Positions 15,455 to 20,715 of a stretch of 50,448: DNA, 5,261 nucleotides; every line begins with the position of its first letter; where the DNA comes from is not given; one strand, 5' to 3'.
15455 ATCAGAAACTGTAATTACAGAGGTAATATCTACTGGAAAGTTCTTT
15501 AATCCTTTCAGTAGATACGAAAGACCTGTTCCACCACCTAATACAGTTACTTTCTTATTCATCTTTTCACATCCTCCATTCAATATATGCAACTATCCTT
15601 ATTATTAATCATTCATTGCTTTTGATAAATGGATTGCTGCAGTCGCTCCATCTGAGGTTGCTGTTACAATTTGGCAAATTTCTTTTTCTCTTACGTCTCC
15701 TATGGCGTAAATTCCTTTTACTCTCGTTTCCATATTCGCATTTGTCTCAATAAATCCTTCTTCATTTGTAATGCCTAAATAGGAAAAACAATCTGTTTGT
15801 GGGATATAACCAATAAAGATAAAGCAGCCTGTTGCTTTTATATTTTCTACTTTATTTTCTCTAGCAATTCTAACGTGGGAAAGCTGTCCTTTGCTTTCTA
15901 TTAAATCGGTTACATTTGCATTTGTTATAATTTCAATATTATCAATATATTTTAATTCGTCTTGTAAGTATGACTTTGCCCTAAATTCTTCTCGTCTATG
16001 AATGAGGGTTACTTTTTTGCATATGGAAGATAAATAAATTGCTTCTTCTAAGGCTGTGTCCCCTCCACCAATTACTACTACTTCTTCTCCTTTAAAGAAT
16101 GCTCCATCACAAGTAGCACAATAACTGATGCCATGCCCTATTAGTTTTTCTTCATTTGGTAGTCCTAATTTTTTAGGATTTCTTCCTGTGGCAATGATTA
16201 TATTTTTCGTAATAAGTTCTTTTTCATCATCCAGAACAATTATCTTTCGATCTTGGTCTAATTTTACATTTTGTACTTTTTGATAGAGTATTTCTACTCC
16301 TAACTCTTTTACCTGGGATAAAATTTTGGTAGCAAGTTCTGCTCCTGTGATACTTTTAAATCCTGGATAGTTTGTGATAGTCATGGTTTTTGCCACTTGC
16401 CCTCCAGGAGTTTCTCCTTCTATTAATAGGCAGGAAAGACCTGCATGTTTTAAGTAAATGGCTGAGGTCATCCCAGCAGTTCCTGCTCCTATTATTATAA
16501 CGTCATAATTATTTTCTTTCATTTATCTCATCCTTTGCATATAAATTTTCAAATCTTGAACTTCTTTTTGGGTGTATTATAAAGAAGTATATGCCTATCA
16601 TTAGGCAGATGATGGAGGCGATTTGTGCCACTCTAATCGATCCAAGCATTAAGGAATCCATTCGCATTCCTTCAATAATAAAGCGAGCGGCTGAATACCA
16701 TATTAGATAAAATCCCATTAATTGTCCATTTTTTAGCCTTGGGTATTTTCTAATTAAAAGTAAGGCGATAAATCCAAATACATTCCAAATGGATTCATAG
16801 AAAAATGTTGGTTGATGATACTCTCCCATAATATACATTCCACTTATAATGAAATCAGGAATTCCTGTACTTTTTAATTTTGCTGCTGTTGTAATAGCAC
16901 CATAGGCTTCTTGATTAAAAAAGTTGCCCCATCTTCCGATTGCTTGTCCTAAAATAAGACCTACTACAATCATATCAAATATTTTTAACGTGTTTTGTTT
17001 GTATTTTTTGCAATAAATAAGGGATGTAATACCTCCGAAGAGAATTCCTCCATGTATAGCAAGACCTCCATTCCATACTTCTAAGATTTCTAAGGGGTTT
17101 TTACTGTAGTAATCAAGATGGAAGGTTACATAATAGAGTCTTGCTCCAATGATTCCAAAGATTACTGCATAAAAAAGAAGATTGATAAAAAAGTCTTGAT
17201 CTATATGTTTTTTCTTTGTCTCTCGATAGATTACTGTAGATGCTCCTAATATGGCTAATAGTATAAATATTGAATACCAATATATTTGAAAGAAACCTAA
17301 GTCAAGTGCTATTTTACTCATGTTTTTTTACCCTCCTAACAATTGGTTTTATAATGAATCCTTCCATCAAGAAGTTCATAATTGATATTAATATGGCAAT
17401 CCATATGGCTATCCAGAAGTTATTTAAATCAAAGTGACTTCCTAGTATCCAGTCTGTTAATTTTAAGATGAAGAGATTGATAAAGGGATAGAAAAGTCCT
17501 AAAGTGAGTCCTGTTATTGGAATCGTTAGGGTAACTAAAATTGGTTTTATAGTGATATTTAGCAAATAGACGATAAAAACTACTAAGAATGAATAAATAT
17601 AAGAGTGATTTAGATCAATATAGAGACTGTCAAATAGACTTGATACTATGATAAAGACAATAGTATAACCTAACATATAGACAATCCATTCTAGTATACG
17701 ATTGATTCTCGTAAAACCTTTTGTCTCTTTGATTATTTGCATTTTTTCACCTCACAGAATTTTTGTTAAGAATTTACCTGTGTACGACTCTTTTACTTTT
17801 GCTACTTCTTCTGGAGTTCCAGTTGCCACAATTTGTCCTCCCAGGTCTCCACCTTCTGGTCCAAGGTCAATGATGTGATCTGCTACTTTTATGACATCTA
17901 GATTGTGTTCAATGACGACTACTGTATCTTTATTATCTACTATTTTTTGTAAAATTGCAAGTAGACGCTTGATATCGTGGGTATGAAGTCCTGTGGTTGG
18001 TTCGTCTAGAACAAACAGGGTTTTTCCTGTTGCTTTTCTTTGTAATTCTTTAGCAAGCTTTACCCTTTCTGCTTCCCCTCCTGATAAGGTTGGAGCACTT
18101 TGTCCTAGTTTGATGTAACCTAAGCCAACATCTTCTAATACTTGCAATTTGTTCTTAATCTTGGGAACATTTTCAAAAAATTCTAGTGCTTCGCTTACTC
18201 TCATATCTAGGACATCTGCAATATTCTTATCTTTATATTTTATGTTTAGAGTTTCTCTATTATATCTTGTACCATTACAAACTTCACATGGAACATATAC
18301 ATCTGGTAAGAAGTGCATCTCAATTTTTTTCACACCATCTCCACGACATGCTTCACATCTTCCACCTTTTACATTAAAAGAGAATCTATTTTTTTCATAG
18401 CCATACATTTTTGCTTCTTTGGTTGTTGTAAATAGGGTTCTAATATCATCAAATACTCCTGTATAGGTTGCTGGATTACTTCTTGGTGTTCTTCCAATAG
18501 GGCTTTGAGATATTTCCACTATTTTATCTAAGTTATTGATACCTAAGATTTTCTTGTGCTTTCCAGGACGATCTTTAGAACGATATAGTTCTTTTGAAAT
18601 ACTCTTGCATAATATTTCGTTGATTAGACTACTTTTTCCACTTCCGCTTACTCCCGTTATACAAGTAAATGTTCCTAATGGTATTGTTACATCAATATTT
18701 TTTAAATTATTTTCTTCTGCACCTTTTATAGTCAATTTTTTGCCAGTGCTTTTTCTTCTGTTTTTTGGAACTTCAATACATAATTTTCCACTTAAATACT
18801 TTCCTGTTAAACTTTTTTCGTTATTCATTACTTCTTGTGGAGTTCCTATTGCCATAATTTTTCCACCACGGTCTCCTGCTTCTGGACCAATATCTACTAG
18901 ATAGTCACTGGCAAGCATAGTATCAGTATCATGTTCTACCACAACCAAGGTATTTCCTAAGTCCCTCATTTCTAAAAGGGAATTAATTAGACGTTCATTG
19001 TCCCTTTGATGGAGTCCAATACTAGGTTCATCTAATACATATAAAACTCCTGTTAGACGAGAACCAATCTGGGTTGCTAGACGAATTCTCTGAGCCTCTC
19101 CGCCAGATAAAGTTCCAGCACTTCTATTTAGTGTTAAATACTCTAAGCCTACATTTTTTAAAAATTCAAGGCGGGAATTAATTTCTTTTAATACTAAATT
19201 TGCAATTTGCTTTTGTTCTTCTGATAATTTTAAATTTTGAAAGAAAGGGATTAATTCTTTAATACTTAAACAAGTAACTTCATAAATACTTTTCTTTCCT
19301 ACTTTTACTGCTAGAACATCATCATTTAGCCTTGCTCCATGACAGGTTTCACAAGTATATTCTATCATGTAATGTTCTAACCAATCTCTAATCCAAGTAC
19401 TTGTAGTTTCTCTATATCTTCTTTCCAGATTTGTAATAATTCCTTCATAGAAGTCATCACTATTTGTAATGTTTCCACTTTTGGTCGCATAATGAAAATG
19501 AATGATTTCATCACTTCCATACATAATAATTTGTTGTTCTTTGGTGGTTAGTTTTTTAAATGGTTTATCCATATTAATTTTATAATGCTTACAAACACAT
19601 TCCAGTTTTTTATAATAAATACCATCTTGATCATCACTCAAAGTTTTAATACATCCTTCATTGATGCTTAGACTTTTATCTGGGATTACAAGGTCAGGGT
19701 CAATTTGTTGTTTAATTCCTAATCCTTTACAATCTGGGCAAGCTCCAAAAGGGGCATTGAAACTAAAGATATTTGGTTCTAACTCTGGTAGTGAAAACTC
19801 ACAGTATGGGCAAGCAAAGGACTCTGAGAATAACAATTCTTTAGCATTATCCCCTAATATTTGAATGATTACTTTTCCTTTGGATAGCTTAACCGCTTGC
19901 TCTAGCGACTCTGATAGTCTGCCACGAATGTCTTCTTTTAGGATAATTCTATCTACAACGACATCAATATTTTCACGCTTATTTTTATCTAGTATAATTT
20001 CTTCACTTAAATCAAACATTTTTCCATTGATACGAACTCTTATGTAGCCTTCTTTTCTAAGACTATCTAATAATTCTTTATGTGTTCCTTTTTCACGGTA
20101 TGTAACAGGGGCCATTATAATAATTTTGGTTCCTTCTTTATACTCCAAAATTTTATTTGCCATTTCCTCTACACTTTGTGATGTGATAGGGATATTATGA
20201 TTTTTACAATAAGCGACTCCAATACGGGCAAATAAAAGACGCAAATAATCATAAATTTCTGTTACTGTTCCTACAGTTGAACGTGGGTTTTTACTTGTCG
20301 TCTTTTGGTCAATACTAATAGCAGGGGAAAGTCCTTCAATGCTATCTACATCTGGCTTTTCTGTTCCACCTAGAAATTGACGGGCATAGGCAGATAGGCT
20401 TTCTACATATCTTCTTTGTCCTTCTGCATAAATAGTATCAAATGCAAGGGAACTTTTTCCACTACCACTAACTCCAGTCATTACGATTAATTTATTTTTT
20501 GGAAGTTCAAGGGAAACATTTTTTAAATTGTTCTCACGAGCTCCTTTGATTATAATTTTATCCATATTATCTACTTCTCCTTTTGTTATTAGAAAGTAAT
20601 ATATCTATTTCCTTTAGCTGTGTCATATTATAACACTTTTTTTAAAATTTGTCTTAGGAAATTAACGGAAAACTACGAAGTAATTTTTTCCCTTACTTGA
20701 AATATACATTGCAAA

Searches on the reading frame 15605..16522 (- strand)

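Call 66: search_protein_families(library=pfam, proteins=[window:15605-16522:-], max_evalue=0.00001)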
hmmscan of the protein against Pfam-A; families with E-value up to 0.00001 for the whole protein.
window:15605-16522:- (305 aa): 11 families
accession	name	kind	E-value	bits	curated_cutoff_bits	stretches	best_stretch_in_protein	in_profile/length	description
PF07992.20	Pyr_redox_2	-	6.4e-56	190.3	26.1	1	6-292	1-291/291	Pyridine nucleotide-disulphide oxidoreductase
PF13738.12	Pyr_redox_3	-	1.8e-26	93.6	30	1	79-275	100-305/305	Pyridine nucleotide-disulphide oxidoreductase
PF00070.33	Pyr_redox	-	7.8e-19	68.4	22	1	148-220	2-80/82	Pyridine nucleotide-disulphide oxidoreductase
PF01266.30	DAO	-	1.8e-11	44.6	27.9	1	7-42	1-38/353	FAD dependent oxidoreductase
PF03486.20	HI0933_like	-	3.6e-10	40.2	50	0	7-38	2-33/244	HI0933-like protein Rossmann domain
PF00890.30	FAD_binding_2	-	5.7e-10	39.4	20.4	1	7-43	1-38/414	FAD binding domain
PF01494.25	FAD_binding_3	-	1.3e-07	31.7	22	0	6-36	2-32/349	FAD binding domain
PF01134.28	GIDA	-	4.1e-07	29.8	22.1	0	7-75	1-60/391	Glucose inhibited division protein A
PF05834.18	Lycopene_cycl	-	4.4e-07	29.7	23.4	0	53-114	79-142/380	Lycopene cyclase protein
PF12831.13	FAD_oxidored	-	1.7e-06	28.1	27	0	7-50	1-45/416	FAD dependent oxidoreductase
PF13450.12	NAD_binding_8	-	7.9e-06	26.5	21.9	0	10-45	1-37/68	NAD(P)-binding Rossmann-like domain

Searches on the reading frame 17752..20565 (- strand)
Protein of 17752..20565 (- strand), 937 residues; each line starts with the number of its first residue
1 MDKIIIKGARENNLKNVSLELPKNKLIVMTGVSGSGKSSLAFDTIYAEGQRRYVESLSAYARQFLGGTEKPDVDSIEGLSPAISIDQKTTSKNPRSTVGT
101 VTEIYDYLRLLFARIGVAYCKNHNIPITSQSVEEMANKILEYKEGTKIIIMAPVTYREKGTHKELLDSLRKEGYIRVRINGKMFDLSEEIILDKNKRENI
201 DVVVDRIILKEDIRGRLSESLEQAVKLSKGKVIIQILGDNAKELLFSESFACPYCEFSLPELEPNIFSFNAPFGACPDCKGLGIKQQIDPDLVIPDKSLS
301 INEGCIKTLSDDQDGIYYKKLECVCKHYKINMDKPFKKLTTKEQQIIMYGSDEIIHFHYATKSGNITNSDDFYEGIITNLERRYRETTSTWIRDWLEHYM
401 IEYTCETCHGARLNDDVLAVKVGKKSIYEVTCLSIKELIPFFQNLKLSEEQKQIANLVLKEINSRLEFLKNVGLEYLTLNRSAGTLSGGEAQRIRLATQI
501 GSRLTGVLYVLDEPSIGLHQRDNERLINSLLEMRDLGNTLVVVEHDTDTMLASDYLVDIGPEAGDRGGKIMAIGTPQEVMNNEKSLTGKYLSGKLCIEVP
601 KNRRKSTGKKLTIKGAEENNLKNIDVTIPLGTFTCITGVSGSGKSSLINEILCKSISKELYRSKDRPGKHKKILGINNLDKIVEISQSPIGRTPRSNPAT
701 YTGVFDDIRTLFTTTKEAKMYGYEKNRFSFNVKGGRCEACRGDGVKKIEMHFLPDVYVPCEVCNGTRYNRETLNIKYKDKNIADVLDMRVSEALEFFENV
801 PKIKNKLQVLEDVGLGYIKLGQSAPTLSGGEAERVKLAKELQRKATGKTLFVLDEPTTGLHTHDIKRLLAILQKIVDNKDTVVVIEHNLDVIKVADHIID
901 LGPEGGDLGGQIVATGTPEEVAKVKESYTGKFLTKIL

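Call 4: search_protein_families(library=pfam, proteins=[window:17752-20565:-], max_evalue=0.01)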
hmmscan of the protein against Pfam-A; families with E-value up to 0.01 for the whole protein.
window:17752-20565:- (937 aa): 21 families
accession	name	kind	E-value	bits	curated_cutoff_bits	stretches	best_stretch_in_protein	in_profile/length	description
PF17755.6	UvrA_DNA-bind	-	7.2e-38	129.7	23.2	1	289-397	1-109/110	UvrA DNA-binding domain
PF17760.6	UvrA_inter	-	7.9e-38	129.1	23.3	1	130-236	1-107/109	UvrA interaction domain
PF00005.33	ABC_tran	-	5e-21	76.2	25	3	621-652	1-32/137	ABC transporter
PF02463.25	SMC_N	-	5.5e-11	42.8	40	0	620-652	9-48/220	RecF/RecN/SMC N terminal domain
PF03193.22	RsgA_GTPase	-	5.1e-08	33.4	30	1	611-670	87-146/174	RsgA GTPase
PF20703.3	nSTAND1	-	5.8e-07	29.9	27.1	0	10-41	19-50/379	Novel STAND NTPase 1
PF13304.12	AAA_21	-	1.3e-06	29.2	27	0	837-872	248-283/304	AAA domain, putative AbiEii toxin, Type IV TA system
PF13555.12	AAA_29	-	1.4e-06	28.4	27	0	628-648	19-39/61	P-loop containing region of AAA domain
PF13191.12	AAA_16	-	1.5e-05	26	32.6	0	632-657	25-49/167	AAA ATPase domain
PF20720.3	nSTAND3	-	4.6e-05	23.6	27.2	0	14-46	7-39/155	Novel STAND NTPase 3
PF00684.25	DnaJ_CXXCXGXG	-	8.3e-05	23.2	32.7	0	736-767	17-51/65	DnaJ central domain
PF12399.14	BCA_ABC_TP_C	-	0.0004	20.4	25.5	0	570-584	2-16/27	Branched-chain amino acid ATP-binding cassette transporter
PF25201.1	nSTAND6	-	0.0005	20.6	27.7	0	10-40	4-34/148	Novel STAND NTPase 6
PF01443.25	Viral_helicase1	-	0.0005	20.4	21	0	635-662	2-33/228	Viral superfamily 1 RNA helicase core domain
PF13401.12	AAA_22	-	0.001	19.9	27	0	632-652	6-26/130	AAA domain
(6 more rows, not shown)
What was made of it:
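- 17752..20565 (-): uvrA. Pfam UvrA_DNA-bind, UvrA_inter, ABC_tran (call 4).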
